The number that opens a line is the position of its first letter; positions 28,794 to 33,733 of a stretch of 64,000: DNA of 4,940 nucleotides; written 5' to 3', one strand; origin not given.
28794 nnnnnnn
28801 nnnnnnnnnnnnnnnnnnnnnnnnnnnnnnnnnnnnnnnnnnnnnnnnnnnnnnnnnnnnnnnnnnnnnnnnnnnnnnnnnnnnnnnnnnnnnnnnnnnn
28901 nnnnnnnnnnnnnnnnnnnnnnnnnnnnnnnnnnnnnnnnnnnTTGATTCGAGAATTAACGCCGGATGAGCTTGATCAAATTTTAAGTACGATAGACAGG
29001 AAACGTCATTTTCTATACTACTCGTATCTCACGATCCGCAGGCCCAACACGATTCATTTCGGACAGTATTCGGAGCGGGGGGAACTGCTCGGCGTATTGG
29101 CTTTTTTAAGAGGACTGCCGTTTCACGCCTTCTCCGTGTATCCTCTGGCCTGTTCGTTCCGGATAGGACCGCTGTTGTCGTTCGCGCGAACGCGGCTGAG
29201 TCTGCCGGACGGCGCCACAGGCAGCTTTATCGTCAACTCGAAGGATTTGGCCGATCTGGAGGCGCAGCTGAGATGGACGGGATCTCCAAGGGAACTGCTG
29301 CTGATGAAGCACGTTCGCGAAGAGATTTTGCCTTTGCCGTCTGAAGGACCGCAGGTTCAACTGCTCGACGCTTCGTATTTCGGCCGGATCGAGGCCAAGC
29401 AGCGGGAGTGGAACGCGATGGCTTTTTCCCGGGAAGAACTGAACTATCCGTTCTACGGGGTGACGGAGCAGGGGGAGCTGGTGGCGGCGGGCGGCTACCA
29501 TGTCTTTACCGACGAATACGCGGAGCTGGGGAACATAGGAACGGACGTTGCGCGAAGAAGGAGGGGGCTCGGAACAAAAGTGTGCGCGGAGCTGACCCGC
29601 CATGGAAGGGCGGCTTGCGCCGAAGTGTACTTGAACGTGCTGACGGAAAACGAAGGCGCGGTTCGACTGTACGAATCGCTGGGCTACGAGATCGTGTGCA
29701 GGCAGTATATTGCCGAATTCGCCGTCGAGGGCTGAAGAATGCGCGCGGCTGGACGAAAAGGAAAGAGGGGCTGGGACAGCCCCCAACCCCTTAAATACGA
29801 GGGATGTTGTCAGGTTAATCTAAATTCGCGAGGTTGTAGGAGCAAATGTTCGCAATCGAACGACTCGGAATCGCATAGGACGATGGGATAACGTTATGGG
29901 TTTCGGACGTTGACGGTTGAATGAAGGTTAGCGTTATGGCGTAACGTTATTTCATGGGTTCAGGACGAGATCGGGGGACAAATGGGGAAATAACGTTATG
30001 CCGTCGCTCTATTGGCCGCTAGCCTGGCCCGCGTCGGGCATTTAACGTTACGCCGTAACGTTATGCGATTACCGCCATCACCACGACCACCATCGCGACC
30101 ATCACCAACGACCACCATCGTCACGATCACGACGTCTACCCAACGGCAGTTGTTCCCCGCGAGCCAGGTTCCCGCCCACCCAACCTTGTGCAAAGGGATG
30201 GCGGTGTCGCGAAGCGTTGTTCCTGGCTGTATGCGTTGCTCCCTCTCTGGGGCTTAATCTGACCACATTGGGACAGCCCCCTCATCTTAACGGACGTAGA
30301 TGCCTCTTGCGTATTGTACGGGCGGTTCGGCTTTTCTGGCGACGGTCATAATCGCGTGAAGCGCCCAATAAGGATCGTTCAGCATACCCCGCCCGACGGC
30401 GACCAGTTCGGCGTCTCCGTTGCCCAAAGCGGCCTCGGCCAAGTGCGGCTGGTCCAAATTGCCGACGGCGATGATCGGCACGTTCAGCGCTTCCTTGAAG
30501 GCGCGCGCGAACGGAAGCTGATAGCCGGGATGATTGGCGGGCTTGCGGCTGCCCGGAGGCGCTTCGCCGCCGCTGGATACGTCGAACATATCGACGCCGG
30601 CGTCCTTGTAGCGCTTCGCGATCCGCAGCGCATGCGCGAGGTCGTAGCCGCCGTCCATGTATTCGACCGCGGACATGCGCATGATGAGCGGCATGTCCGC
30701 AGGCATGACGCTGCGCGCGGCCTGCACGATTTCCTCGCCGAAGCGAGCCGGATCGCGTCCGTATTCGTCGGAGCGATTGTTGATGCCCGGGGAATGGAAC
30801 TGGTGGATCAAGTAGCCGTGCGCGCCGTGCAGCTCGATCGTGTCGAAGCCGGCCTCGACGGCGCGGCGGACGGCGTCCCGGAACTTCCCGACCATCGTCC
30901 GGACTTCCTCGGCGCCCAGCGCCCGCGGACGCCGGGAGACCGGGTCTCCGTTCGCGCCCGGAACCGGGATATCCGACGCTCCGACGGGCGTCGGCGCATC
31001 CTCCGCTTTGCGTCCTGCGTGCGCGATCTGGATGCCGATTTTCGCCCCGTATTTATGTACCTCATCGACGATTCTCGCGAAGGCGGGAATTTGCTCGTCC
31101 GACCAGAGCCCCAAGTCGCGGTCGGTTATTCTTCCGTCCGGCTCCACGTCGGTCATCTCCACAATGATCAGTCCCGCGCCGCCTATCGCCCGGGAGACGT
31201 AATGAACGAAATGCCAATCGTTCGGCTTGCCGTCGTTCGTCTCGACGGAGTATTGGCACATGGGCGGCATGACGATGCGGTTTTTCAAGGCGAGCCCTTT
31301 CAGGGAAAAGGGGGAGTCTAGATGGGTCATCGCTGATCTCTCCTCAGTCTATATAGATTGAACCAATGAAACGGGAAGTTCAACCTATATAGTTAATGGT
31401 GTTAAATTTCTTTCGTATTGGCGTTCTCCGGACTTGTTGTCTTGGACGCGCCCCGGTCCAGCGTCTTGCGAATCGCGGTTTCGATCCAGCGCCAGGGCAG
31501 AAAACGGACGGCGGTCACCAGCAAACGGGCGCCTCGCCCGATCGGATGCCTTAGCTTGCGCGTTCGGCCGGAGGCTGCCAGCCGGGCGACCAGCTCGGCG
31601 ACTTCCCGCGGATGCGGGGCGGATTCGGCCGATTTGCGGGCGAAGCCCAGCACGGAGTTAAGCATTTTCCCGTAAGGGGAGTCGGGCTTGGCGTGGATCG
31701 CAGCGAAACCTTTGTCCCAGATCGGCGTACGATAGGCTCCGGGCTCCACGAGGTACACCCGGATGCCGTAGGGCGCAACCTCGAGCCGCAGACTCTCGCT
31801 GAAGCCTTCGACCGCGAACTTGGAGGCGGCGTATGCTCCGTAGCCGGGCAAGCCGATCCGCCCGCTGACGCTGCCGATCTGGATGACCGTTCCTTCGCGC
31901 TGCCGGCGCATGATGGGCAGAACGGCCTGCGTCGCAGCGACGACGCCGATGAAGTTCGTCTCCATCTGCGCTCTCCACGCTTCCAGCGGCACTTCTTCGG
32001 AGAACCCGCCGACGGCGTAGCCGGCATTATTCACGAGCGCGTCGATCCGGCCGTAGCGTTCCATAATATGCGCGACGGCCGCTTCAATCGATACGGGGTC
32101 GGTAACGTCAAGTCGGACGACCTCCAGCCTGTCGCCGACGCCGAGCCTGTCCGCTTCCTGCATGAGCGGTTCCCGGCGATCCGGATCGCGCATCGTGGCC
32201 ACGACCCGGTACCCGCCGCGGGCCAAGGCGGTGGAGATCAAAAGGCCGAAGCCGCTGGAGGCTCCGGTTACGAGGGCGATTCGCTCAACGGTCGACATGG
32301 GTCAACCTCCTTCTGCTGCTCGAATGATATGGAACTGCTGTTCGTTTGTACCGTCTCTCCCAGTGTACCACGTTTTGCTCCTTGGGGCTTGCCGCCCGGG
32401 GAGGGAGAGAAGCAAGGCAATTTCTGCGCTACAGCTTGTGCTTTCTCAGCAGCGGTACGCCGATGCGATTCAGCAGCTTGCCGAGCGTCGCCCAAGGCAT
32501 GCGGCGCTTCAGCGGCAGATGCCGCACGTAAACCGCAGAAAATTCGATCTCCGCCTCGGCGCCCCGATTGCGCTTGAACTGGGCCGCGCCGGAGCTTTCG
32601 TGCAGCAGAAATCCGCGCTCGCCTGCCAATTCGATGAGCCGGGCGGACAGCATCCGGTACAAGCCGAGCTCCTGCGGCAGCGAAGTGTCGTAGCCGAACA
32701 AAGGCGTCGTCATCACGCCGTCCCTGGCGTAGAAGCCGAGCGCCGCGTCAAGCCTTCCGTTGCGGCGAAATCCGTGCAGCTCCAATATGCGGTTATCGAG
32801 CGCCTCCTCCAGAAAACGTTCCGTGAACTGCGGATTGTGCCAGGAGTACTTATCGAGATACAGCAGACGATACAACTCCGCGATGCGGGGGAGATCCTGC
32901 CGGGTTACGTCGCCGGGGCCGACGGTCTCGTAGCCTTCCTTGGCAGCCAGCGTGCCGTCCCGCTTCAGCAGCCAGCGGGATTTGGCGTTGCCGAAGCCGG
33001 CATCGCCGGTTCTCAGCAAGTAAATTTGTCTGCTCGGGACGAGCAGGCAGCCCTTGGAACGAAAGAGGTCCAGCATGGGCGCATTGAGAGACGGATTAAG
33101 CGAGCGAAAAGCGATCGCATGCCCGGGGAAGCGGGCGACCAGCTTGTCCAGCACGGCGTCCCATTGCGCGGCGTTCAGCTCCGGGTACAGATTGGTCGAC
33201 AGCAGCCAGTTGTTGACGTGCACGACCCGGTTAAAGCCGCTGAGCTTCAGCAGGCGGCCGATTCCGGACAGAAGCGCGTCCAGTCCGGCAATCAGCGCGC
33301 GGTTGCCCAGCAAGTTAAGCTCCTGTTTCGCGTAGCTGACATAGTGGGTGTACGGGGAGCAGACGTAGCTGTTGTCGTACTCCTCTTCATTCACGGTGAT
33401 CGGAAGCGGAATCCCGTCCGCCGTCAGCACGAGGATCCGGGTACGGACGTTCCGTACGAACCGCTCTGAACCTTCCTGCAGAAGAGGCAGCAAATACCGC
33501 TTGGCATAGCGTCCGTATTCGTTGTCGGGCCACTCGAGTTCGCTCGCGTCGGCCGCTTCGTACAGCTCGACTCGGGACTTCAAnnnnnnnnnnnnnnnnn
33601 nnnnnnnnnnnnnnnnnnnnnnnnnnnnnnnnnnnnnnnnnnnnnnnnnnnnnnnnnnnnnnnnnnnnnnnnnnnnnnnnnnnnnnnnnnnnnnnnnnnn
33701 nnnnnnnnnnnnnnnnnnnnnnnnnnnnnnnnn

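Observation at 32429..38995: Tightly coupled six-gene operon (KASIII-like, ATP-grasp, NAD-epimerase, MBL hydrolase, F390-synthetase-like acyl-AMP ligase, acyltransferase-like): uncharacterised acyl/aminoacyl small-molecule or envelope-modification pathway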

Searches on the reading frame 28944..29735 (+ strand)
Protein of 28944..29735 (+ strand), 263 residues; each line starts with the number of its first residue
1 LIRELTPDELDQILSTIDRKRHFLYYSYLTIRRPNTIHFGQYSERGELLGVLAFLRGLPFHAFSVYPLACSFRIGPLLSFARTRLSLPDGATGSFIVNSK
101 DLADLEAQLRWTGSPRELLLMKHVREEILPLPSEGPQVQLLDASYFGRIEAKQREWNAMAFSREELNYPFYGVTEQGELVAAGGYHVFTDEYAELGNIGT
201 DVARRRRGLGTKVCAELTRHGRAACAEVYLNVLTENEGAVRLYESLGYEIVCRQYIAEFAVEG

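Call 56: search_protein_families(library=ncbifam, proteins=[window:28944-29735:+], max_evalue=0.00001)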
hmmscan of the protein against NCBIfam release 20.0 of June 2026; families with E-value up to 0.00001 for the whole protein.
window:28944-29735:+ (263 aa): 2 families
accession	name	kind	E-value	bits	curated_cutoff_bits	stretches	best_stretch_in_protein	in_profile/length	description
TIGR01575.1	rimI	equivalog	1.9e-09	37.7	86.4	1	155-251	17-115/132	ribosomal protein S18-alanine N-acetyltransferase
NF049894.1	CG3035_N_ac_Glu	equivalog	5.8e-08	32.3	280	1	197-249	237-290/300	N-acetylglutamate synthase, CG3035 family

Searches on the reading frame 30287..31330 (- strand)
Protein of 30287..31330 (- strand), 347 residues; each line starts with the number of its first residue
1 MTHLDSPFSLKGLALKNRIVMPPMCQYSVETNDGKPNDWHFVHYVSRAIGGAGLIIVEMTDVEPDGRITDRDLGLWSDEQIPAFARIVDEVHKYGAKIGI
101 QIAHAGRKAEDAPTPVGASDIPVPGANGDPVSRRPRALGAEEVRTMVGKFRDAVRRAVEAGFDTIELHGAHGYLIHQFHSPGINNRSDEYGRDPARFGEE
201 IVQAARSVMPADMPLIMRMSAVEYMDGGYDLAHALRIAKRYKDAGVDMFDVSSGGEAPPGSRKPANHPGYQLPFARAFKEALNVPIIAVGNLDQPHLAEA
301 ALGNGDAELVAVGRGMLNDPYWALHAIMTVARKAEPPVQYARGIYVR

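Call 56: search_protein_families(library=ncbifam, proteins=[window:30287-31330:-], max_evalue=0.00001)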
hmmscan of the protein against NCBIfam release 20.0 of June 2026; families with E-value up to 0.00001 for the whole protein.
window:30287-31330:- (347 aa): 9 families
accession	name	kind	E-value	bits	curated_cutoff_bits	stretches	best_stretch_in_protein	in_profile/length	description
NF010047.0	PRK13523.1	equivalog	1.3e-105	353.1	431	1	3-343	4-337/339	NADPH dehydrogenase NamA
NF006101.0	PRK08255.1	equivalog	6.7e-86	289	1078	1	6-343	401-748/768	bifunctional salicylyl-CoA 5-hydroxylase/oxidoreductase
NF041087.1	bile_acid_BaiCD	equivalog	2.5e-61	207.6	825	1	3-326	3-328/642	bile acid Fe-S flavoenzyme BaiCD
TIGR03997.1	mycofact_OYE_2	equivalog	1.3e-59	202.2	793.15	1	4-326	2-327/645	mycofactocin system FadH/OYE family oxidoreductase 2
NF045592.1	bili_reduct_N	equivalog_domain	2.4e-44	151.9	425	1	4-325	2-329/363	bilirubin reductase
NF045599.1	bili_reduct_long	exception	3.1e-42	144.6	750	1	6-326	3-331/641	bilirubin reductase, long form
NF007899.0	PRK10605.1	subfamily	1.2e-37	130.1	403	1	4-321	6-332/365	N-ethylmaleimide reductase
TIGR03996.1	mycofact_OYE_1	hypoth_equivalog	1.1e-29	103.5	627.9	1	4-326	2-322/633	mycofactocin system FadH/OYE family oxidoreductase 1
TIGR00737.1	nifR3_yhdG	equivalog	7.8e-06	25.3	293.3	0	274-322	183-231/319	tRNA dihydrouridine synthase DusB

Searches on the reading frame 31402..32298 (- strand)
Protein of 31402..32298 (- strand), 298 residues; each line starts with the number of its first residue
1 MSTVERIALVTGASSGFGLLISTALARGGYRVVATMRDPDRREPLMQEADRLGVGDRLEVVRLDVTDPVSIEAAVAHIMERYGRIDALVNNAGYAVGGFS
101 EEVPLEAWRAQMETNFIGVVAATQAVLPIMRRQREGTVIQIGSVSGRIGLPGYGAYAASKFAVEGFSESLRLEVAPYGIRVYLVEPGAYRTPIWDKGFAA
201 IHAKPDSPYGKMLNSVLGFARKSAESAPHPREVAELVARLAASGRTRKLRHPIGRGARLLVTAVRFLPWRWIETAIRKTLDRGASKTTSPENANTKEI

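Call 56: search_protein_families(library=ncbifam, proteins=[window:31402-32298:-], max_evalue=0.00001)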
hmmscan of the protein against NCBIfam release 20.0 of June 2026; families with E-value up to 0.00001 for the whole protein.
window:31402-32298:- (298 aa): 220 families (the best 25 are shown)
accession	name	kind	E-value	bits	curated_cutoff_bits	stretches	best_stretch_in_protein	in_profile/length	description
NF005372.1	PRK06914.1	subfamily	1.3e-108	362.4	320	1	5-280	2-277/279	SDR family oxidoreductase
NF004823.0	PRK06179.1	subfamily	2e-63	214.3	310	1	4-280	4-267/271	oxidoreductase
NF004826.0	PRK06182.1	subfamily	1.3e-62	211.6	305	1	5-278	4-271/274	oxidoreductase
NF006114.0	PRK08263.1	subfamily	7.2e-61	205.9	290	1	4-244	2-234/280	short chain dehydrogenase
NF049977.1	KDhSphingRedKdsR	equivalog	1.8e-60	204.6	400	1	5-278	3-265/267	3-ketodihydrosphingosine reductase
NF004824.0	PRK06180.1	subfamily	3.5e-59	200.3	298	1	5-195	4-189/279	oxidoreductase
NF005065.0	PRK06482.1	equivalog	1.1e-50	172.6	291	1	8-193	5-185/276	SDR family oxidoreductase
NF004284.0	PRK05693.1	equivalog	5.3e-47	160.7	326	1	7-279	3-267/274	SDR family oxidoreductase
NF004649.0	PRK05993.1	equivalog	1.1e-46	159.4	387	1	5-278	4-275/277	SDR family oxidoreductase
NF005495.0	PRK07109.1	subfamily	8.1e-45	153.5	264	1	5-206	8-209/334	SDR family oxidoreductase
NF005672.0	PRK07454.1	equivalog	1.2e-44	152.3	234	1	4-197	5-196/241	SDR family oxidoreductase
NF004825.0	PRK06181.1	equivalog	1.2e-43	149.3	215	1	5-200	6-199/268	SDR family oxidoreductase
NF006776.0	PRK09291.1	equivalog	3.1e-43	148.2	265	1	8-203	5-192/257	SDR family oxidoreductase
NF009466.0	PRK12826.1-2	subfamily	8.4e-43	146.6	222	1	5-241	3-226/248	3-oxoacyl-ACP reductase FabG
NF006123.0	PRK08267.1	equivalog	8.4e-42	143.2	261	1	8-281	5-257/261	SDR family oxidoreductase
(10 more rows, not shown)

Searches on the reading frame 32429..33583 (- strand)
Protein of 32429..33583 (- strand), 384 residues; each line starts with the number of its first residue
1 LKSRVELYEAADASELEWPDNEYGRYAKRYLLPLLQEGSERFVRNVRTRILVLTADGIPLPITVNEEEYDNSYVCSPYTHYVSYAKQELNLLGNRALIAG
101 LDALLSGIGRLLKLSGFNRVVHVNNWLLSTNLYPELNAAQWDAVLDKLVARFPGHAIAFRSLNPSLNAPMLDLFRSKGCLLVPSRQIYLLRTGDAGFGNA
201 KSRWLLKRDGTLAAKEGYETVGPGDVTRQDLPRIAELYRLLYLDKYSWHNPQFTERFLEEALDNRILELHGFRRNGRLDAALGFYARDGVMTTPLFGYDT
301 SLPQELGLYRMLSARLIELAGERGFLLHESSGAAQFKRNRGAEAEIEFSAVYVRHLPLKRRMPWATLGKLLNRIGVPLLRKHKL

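Call 6: search_protein_families(library=pfam, proteins=[window:32429-33583:-], max_evalue=0.01)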
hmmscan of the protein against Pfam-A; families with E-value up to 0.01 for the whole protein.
window:32429-33583:- (384 aa): 1 family
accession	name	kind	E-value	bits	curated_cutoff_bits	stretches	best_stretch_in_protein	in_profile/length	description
PF13480.13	Acetyltransf_6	-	5.4e-05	23.8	22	1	226-327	26-132/143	Acetyltransferase (GNAT) domain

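Call 7: search_protein_families(library=ncbifam, proteins=[window:32429-33583:-], max_evalue=0.01)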
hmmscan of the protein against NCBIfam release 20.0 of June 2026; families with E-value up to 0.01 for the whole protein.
window:32429-33583:- (384 aa): 0 families

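Call 12: find_homologous_proteins(query=window:32429-33583:-, max_evalue=0.001)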
Query window:32429-33583:- (384 aa): 1076 proteins with E <= 0.001 among 8000 candidates; the best 120 are listed.
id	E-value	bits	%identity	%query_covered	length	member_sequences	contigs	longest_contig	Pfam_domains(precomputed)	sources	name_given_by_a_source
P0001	2.1e-235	799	93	100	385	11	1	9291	PF13480.14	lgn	-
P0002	3.3e-214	729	85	100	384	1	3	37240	PF13480.14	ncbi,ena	-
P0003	1.1e-208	711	83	100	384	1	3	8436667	-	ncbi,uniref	ncbi:GNAT family N-acetyltransferase [Cohnella cellulosilytica]|uniref:GNAT family N-acetyltransfera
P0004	1.3e-193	662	77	100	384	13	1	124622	PF13480.14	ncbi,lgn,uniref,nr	ncbi:GNAT family N-acetyltransferase [Cohnella phaseoli]|uniref:Acetyltransferase (GNAT) family prot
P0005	1.5e-184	632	74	100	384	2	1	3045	PF13480.14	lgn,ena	-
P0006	3.4e-184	631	72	100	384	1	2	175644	PF13480.14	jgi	-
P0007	7.7e-184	629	73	99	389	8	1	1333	PF13480.14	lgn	-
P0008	5.1e-183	627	74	100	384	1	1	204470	PF13480.14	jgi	-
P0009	8.7e-182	623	72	100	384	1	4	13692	PF13480.14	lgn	-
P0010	8.4e-181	619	72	100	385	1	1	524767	-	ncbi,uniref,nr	ncbi:GNAT family N-acetyltransferase [Cohnella terricola]|uniref:GNAT family N-acetyltransferase n=1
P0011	1.9e-180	618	71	100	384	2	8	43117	PF13480.14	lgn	-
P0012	2.1e-180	618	73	100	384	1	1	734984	PF13480.14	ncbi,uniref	ncbi:GNAT family N-acetyltransferase [Cohnella soli]|uniref:GNAT family N-acetyltransferase n=1 Tax=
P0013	1.4e-178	612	70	100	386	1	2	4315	PF13480.14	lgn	-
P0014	1.7e-178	612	72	100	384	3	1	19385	-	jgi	-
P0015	6.5e-175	600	74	96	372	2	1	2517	-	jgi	jgi:hypothetical protein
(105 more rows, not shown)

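Call 30: search_solved_structures(query=window:32429-33583:-, max_evalue=1)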
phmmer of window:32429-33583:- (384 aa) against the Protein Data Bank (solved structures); distinct sequences matched with E-value up to 1: 1.
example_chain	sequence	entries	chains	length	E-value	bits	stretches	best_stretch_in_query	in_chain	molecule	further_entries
9fyc_B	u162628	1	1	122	0.89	11.9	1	210-248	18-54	CSEP0372 putative effector protein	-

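Call 57: predict_structure(alignment_id=A2)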
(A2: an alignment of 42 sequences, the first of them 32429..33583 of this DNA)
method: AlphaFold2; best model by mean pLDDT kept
length: 384 residues; sequences in the alignment: 42
mean_pLDDT: 91.6   pTM: 0.91
mean pLDDT of the five models: 91.6, 91.1, 90.0, 89.5, 88.6
residues with pLDDT >= 90: 292; 70-90: 81; 50-70: 11; < 50: 0
segments of 3 or more residues with pLDDT < 50: none
pLDDT, mean of each block of 10 residues (from residue 1): 89 92 92 93 93 96 93 94 91 91 95 96 87 88 97 97 93 97 92 81 86 93 92 95 90 93 93 95 89 91 91 92 89 70 92 98 97 93 79
secondary structure, 60 per line:
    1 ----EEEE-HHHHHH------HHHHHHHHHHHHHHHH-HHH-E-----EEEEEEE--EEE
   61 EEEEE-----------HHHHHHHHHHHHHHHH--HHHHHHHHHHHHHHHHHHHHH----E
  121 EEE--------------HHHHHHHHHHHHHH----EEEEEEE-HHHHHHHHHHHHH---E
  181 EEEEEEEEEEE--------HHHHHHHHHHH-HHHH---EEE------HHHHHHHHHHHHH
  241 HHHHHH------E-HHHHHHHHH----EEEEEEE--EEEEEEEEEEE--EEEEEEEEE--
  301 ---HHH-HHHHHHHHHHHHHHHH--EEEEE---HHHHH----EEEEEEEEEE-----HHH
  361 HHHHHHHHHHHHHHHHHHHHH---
elements in order: E5-8 H10-15 H22-37 E49-55 E58-65 H77-92 H95-115 E120-123 H138-151 E156-162 H164-176 E180-191 H200-210 H212-215 E219-221 H228-246 H255-263 E268-274 E277-287 E290-298 H308-323 E326-330 H334-338 E343-352 H358-381

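Call 59: fold_search(model_id=the predicted structure, library=pdb)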
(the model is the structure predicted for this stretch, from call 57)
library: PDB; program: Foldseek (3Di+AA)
matches with E <= 10: 725; with E <= 0.001: 89
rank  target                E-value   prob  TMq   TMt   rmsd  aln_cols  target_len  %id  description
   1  4v35                  1.3e-09  1.00  0.45  0.53   4.7       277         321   13  The Structure of A-PGS from Pseudomonas aeruginosa (released 2015-08-19)
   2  5vrv_B                2.0e-09  1.00  0.42  0.50   6.4       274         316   15  2.05 Angstrom Resolution Crystal Structure of C-terminal Domain (DUF2156) of Putative Lysylphosphatidylglycerol Synthe (released 2017-05-24)
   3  4v34                  2.6e-09  1.00  0.47  0.54   7.0       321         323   12  The Structure of A-PGS from Pseudomonas aeruginosa (SeMet derivative) (released 2015-08-19)
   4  5vrv_F                3.3e-09  1.00  0.44  0.52   6.0       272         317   14  2.05 Angstrom Resolution Crystal Structure of C-terminal Domain (DUF2156) of Putative Lysylphosphatidylglycerol Synthe (released 2017-05-24)
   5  9goe_A                3.3e-09  1.00  0.43  0.22   5.4       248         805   15  Cryo-EM structure of the multiple peptide resistance factor (MprF) from Pseudomonas aeruginosa bound to a synthetic na (released 2025-03-12)
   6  5vrv_C                3.5e-09  1.00  0.44  0.52   5.9       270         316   14  2.05 Angstrom Resolution Crystal Structure of C-terminal Domain (DUF2156) of Putative Lysylphosphatidylglycerol Synthe (released 2017-05-24)
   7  5vrv_D                3.7e-09  1.00  0.50  0.59   6.4       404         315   11  2.05 Angstrom Resolution Crystal Structure of C-terminal Domain (DUF2156) of Putative Lysylphosphatidylglycerol Synthe (released 2017-05-24)
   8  9wqx                  4.2e-09  1.00  0.52  0.67   5.2       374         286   12  aminoacyl-tRNA-dependent peptide synthase, Sbb17, complexed with streptothrisamine (released 2026-04-01)
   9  4v36_B                4.4e-09  1.00  0.45  0.53   4.6       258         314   16  The structure of L-PGS from Bacillus licheniformis (released 2015-08-19)
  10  5vrv_E                5.2e-09  1.00  0.45  0.53   5.2       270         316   15  2.05 Angstrom Resolution Crystal Structure of C-terminal Domain (DUF2156) of Putative Lysylphosphatidylglycerol Synthe (released 2017-05-24)
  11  6lv0_A                7.0e-09  1.00  0.45  0.52   5.3       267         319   14  Crystal structure of the soluble domain of the multiple peptide resistance factor (MprF) from Rhizobium tropici (released 2021-02-03)
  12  5vrv_A                8.3e-09  1.00  0.45  0.53   5.1       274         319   16  2.05 Angstrom Resolution Crystal Structure of C-terminal Domain (DUF2156) of Putative Lysylphosphatidylglycerol Synthe (released 2017-05-24)
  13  9j8s_A                8.8e-09  1.00  0.46  0.24   9.5       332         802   13  MprF from Pseudomonas aeruginosa in nanodisc, C2 symmetry (released 2025-09-03)
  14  9j8q_A                9.3e-09  1.00  0.42  0.22   5.3       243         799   17  MprF from Pseudomonas aeruginosa in GDN micelle, C2 symmetry (released 2025-09-03)
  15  9wqy                  9.9e-09  1.00  0.53  0.68   4.9       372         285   13  aminoacyl-tRNA-dependent peptide synthase, Sba18, complexed with streptothrisamine (released 2026-04-01)
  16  4v36_A                2.3e-08  1.00  0.43  0.50   5.2       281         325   15  The structure of L-PGS from Bacillus licheniformis (released 2015-08-19)
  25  4ii9_A                1.6e-07  1.00  0.41  0.46   5.1       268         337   14  Crystal structure of Weissella viridescens FemXVv non-ribosomal amino acid transferase in complex with a peptidyl-RNA  (released 2013-07-03)
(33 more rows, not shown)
